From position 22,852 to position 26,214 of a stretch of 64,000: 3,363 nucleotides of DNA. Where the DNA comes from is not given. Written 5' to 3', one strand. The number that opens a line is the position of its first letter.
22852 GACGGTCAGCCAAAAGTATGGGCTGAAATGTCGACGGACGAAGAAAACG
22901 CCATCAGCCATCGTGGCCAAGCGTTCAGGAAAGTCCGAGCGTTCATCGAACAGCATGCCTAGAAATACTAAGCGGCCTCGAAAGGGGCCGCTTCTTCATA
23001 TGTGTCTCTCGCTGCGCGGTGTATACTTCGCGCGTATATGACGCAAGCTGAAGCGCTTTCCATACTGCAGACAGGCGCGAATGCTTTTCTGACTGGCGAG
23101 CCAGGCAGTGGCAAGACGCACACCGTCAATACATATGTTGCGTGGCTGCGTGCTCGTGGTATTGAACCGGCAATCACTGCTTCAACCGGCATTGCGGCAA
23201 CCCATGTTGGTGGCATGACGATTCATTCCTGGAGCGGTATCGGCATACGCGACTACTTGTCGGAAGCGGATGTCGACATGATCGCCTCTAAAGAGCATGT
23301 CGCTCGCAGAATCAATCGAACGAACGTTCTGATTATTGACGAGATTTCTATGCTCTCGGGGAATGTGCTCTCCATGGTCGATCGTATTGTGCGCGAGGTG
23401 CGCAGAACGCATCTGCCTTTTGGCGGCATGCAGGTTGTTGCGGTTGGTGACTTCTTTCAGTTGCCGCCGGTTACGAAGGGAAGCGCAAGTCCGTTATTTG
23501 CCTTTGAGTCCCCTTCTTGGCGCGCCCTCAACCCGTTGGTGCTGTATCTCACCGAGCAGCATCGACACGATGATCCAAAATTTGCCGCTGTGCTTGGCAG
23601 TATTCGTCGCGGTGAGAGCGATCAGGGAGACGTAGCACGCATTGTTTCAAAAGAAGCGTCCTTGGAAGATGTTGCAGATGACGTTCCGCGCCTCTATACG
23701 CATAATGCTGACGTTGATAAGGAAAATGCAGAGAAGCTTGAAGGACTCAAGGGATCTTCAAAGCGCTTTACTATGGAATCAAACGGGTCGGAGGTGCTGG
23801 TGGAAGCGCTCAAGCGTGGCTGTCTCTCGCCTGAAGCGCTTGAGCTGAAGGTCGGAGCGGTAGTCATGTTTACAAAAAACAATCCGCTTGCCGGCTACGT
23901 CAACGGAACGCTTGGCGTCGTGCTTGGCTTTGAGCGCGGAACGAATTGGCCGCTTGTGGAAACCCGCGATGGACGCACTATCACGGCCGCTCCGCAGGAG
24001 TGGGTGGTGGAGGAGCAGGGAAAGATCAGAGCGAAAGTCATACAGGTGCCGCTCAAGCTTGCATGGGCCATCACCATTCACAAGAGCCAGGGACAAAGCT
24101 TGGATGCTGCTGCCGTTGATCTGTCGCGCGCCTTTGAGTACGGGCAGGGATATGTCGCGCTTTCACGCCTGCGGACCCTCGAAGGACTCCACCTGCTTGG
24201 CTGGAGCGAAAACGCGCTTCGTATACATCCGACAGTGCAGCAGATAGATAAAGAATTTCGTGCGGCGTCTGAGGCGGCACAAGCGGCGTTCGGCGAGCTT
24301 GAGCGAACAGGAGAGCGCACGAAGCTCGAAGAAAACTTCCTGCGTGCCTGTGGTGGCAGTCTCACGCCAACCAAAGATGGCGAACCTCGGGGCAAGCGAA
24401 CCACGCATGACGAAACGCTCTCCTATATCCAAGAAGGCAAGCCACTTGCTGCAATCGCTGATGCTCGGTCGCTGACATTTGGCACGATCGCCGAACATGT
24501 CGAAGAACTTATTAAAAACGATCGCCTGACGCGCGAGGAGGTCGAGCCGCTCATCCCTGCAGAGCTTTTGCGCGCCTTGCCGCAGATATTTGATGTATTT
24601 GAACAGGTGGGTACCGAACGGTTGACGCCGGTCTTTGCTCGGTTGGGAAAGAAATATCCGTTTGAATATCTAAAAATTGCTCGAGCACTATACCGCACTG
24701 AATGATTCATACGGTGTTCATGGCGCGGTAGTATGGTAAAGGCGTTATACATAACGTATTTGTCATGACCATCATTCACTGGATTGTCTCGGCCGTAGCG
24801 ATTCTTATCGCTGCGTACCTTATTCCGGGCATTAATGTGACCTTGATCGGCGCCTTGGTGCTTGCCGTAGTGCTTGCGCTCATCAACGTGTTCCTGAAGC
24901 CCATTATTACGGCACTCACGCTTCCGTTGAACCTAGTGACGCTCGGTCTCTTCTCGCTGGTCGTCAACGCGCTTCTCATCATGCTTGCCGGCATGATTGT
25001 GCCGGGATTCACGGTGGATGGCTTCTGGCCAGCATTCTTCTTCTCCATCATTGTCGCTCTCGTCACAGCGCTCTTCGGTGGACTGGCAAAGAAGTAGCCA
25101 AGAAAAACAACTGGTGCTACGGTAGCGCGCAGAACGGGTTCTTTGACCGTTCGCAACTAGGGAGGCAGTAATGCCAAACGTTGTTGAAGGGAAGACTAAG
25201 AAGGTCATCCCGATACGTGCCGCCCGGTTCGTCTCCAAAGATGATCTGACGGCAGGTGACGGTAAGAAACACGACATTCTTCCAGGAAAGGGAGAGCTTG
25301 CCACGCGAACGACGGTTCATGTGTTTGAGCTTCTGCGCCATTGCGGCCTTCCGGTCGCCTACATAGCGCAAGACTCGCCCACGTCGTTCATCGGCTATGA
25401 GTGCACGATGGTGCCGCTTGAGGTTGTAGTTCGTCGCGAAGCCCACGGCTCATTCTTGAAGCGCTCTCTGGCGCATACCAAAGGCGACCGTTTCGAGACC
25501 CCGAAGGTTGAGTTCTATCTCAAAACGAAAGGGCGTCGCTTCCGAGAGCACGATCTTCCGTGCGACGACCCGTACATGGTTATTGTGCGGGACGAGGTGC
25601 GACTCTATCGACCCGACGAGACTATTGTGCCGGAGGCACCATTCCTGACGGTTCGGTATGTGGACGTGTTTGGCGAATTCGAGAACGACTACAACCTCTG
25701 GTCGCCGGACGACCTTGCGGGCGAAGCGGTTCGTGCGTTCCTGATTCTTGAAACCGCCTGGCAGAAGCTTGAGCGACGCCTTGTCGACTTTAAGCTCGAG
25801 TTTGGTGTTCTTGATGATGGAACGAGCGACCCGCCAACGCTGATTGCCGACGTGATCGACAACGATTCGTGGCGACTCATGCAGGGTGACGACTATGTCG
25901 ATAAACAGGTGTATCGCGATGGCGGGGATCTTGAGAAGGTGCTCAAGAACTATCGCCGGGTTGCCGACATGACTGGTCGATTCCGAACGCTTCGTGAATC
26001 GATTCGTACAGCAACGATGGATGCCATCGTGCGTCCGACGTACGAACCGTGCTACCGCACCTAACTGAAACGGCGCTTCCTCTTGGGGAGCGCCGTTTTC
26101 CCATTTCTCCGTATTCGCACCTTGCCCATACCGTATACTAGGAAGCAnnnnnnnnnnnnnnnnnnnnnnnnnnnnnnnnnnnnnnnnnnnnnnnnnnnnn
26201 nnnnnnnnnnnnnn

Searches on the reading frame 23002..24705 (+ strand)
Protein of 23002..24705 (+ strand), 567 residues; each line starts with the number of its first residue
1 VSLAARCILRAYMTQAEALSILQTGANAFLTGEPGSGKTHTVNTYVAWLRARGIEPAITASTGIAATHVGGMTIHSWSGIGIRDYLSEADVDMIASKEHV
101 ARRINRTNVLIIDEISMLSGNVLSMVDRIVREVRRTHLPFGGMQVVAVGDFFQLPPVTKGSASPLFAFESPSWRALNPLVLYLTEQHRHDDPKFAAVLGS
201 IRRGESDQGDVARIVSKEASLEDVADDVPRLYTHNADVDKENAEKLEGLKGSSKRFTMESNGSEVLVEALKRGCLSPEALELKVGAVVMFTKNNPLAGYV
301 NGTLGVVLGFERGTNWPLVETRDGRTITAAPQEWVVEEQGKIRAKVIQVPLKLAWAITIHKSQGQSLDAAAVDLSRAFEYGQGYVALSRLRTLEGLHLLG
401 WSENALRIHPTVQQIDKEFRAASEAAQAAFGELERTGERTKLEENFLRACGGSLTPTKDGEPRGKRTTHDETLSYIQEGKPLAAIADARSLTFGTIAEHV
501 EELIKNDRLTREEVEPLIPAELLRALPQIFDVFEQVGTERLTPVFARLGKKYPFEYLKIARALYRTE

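Call 35: search_protein_families(library=pfam, proteins=[window:23002-24705:+], max_evalue=0.00001)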
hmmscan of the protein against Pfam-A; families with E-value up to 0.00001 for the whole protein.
window:23002-24705:+ (567 aa): 6 families
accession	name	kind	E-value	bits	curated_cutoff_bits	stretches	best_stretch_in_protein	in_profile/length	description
PF05970.20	PIF1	-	4.8e-36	124.9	25.9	1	21-192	18-192/223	PIF1-like helicase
PF13604.12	AAA_30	-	2.2e-16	60.6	27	1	14-207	5-174/191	AAA domain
PF13245.12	AAA_19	-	1e-14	55.3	25.1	1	15-158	1-133/134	AAA domain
PF14493.12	HTH_40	-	7.2e-14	52.3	27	1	468-561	1-89/89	Helix-turn-helix domain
PF13401.12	AAA_22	-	8e-08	33.1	27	1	26-131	6-109/130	AAA domain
PF21530.3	Pif1_2B_dom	-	7.6e-07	29.2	23.9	1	267-310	3-47/47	DNA helicase Pif1, 2B domain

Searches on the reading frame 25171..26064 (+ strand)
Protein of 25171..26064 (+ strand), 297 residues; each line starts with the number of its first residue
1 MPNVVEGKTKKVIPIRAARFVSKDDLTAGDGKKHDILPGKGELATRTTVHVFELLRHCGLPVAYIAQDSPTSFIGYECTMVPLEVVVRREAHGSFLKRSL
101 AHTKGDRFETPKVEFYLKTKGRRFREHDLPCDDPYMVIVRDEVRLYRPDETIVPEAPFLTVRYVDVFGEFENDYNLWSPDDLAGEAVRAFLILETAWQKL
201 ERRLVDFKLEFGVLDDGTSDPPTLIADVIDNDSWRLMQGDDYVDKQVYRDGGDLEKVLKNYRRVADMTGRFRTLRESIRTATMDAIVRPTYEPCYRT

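Call 36: search_protein_families(library=pfam, proteins=[window:25171-26064:+], max_evalue=0.00001)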
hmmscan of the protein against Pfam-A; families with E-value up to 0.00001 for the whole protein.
window:25171-26064:+ (297 aa): 1 family
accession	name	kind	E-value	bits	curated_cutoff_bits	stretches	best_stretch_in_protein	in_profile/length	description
PF01259.24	SAICAR_synt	-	4.2e-36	125.3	20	2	4-120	2-120/233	SAICAR synthetase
